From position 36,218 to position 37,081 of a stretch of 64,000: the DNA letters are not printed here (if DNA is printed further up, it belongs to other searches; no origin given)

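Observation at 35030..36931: Tandem triplication of a ~186-aa protein family with an invariant N-terminal DYSG.F motif, three invariant cysteines and a C-terminal ACQWE(F/L) motif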

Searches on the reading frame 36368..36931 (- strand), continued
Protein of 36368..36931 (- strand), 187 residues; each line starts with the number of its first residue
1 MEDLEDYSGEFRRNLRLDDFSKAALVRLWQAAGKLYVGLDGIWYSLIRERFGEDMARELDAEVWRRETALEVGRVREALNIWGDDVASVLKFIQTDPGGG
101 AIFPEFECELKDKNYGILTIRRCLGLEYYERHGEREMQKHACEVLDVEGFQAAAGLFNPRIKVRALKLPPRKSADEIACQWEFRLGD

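Call 83: find_homologous_proteins(query=L128:6992-7657:+)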
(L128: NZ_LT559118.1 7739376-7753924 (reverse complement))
Query L128:6992-7657:+ (221 aa): 565 proteins with E <= 0.001 among 1111 candidates; the best 120 are listed.
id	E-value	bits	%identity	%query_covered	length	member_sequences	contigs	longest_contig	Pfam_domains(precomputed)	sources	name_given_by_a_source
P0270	2.7e-145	500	97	100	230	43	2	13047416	-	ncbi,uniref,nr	ncbi:unnamed protein product [[Actinomadura] parvosata subsp. kistnae]|uniref:Uncharacterized protei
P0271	1.8e-126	438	84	99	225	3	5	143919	-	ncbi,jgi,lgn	ncbi:MAG TPA: hypothetical protein VH912_29800 [Streptosporangiaceae bacterium]|jgi:hypothetical pro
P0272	1.1e-125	436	84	99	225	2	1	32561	-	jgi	jgi:hypothetical protein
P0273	7.9e-125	433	82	99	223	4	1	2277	-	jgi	jgi:hypothetical protein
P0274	3.9e-124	431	84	99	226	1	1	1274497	-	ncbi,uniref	ncbi:hypothetical protein [Actinomadura gamaensis]|uniref:Uncharacterized protein n=1 Tax=Actinomadu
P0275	1.0e-123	429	84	99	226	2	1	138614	-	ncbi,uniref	ncbi:hypothetical protein [Actinomadura miaoliensis]|uniref:Uncharacterized protein n=1 Tax=Actinoma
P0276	2.5e-123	428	85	99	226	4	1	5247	-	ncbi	ncbi:hypothetical protein AB0J52_26390 [Spirillospora sp. NPDC049652]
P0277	3.7e-123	427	84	99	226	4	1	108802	-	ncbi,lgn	ncbi:hypothetical protein AB0L06_38455 [Spirillospora sp. NPDC052269]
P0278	4.0e-123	427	84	99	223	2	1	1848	-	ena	-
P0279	2.6e-122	425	83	99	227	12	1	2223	-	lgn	-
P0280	9.7e-122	423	84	99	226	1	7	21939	-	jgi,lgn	jgi:hypothetical protein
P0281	5.8e-121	420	81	99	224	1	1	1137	-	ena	-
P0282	8.7e-121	420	83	98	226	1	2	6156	-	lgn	-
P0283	2.2e-120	418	81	99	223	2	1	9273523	-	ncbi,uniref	ncbi:hypothetical protein ACQPZP_12790 [Spirillospora sp. CA-142024]|uniref:hypothetical protein n=1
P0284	1.7e-119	415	82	99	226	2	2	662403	-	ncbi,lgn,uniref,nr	ncbi:hypothetical protein [Actinomadura rupiterrae]|uniref:hypothetical protein n=1 Tax=Actinomadura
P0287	1.3e-117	409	81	99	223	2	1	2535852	-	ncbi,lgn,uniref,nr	ncbi:hypothetical protein [Actinomadura macrotermitis]|uniref:Uncharacterized protein n=1 Tax=Actino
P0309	2.3e-113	395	79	99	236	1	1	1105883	PF19620.5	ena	-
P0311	3.6e-113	395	78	99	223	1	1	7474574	-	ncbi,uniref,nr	ncbi:hypothetical protein ORV05_11345 [Amycolatopsis cynarae]|uniref:Uncharacterized protein n=1 Tax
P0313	4.4e-113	394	76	99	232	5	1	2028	PF19620.5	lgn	-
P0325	4.4e-112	391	77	99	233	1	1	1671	PF19620.5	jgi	jgi:hypothetical protein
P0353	4.9e-110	384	74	99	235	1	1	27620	-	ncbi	ncbi:MAG: hypothetical protein ACYDD4_07000 [Acidimicrobiales bacterium]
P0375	1.7e-108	379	73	99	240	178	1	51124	-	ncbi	ncbi:MAG: hypothetical protein ACT452_04470 [Microthrixaceae bacterium]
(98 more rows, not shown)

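Call 84: find_encoding_contigs(protein=P0311, flank=7000, max_places=1)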
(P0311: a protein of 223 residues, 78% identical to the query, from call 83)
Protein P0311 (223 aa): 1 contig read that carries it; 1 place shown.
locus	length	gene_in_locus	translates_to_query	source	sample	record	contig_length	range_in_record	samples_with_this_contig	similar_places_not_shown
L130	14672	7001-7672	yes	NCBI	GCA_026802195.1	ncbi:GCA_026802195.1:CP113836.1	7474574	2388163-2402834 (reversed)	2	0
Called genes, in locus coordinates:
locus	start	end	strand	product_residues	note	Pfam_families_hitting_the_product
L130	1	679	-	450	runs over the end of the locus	PF00067:p450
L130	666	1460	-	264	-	PF00106:adh_short, PF08659:KR, PF13561:adh_short_C2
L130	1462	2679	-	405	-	PF00067:p450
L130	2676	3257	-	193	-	PF00440:TetR_N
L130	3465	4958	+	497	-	PF00171:Aldedh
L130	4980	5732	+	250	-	PF00106:adh_short, PF08659:KR (weak), PF01370:Epimerase (faint), PF13561:adh_short_C2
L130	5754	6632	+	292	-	PF03446:NAD_binding_2, PF14833:NAD_binding_11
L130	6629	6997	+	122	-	PF02627:CMD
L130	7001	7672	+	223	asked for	-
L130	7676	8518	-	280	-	PF00106:adh_short, PF02719:Polysacc_synt_2 (weak), PF08659:KR, PF23441:SDR, PF13460:NAD_binding_10 (weak), PF13561:adh_short_C2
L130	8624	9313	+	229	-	PF06314:ADC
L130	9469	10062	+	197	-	PF00440:TetR_N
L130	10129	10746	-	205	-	PF00440:TetR_N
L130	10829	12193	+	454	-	PF00067:p450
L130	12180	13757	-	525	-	PF00501:AMP-binding, PF13193:AMP-binding_C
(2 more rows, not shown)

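Call 85: find_encoding_contigs(protein=P0375, flank=7000, max_places=1)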
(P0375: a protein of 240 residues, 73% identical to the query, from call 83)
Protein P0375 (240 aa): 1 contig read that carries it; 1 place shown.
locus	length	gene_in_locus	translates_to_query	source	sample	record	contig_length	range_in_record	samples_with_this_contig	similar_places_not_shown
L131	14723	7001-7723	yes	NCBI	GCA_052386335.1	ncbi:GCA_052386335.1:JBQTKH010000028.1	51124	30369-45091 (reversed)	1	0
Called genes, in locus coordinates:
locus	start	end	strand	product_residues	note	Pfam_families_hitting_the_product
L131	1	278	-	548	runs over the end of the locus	PF00270:DEAD, PF04851:ResIII, PF00271:Helicase_C (faint)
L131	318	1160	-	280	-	PF02826:2-Hacid_dh_C (weak), PF03446:NAD_binding_2, PF14833:NAD_binding_11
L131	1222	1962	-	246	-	PF00106:adh_short, PF01370:Epimerase (weak), PF08659:KR (weak), PF13561:adh_short_C2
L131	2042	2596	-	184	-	PF12680:SnoaL_2 (faint)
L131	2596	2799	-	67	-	PF06902:Fer4_19, PF13459:Fer4_15, PF13370:Fer4_13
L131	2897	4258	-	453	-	PF00067:p450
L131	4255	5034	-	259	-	PF00106:adh_short, PF08659:KR, PF13561:adh_short_C2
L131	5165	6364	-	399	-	PF00067:p450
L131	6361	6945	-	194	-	PF00440:TetR_N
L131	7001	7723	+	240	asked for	-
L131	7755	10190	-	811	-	PF02687:FtsX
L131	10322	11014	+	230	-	PF01497:Peripla_BP_2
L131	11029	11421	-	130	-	PF02627:CMD (weak)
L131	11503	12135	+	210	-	PF12389:Peptidase_M73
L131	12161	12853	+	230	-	-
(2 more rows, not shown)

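Call 90: find_encoding_contigs(protein=P0287, flank=6000, max_places=1)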
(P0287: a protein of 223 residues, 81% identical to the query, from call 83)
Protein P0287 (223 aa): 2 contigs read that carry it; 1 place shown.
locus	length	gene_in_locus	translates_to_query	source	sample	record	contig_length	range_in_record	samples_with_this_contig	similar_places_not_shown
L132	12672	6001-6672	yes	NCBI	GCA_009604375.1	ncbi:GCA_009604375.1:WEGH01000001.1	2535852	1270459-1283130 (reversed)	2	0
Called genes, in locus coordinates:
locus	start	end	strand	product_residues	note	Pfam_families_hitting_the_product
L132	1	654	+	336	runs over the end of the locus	PF01210:NAD_Gly3P_dh_N, PF02558:ApbA, PF03446:NAD_binding_2 (weak), PF03807:F420_oxidored (weak), PF07479:NAD_Gly3P_dh_C, PF20618:GPD_NAD_C_bact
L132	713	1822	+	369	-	PF01820:Dala_Dala_lig_N, PF02222:ATP-grasp (faint), PF07478:Dala_Dala_lig_C, PF02786:CPSase_L_D2 (faint)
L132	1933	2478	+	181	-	PF03069:FmdA_AmdA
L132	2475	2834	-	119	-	PF02627:CMD (weak)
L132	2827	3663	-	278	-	PF03446:NAD_binding_2, PF14833:NAD_binding_11 (faint)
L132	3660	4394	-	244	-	PF00106:adh_short, PF01370:Epimerase (weak), PF08659:KR (weak), PF13561:adh_short_C2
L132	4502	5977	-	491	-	PF00171:Aldedh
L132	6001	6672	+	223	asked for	-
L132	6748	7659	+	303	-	-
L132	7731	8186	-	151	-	PF00075:RNase_H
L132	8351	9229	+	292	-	PF10118:Metal_hydrol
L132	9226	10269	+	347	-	PF00175:NAD_binding_1 (faint), PF00111:Fer2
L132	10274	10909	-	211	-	-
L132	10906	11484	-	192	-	PF07638:Sigma70_ECF (weak), PF04542:Sigma70_r2, PF08281:Sigma70_r4_2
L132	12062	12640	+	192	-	PF00440:TetR_N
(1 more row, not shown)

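Call 91: find_encoding_contigs(protein=P0353, flank=6000, max_places=1)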
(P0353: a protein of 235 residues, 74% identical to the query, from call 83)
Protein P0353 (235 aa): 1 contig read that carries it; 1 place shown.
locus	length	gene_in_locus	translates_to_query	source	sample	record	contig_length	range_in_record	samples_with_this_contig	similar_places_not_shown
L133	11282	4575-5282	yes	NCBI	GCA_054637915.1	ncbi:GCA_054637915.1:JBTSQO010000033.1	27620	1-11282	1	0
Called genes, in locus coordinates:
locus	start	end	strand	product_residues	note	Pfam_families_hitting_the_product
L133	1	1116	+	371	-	PF01144:CoA_trans (weak)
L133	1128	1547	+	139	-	PF00903:Glyoxalase (weak)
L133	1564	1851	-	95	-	-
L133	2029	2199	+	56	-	-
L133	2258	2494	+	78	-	PF05532:CsbD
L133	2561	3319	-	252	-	PF00106:adh_short, PF13561:adh_short_C2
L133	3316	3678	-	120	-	PF02627:CMD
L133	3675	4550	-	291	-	PF03446:NAD_binding_2, PF14833:NAD_binding_11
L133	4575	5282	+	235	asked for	-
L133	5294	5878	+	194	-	PF00440:TetR_N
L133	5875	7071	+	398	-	PF00067:p450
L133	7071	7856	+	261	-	PF00106:adh_short, PF08659:KR, PF13561:adh_short_C2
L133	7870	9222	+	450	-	PF00067:p450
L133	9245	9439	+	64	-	PF06902:Fer4_19 (weak), PF13459:Fer4_15, PF13370:Fer4_13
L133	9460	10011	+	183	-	-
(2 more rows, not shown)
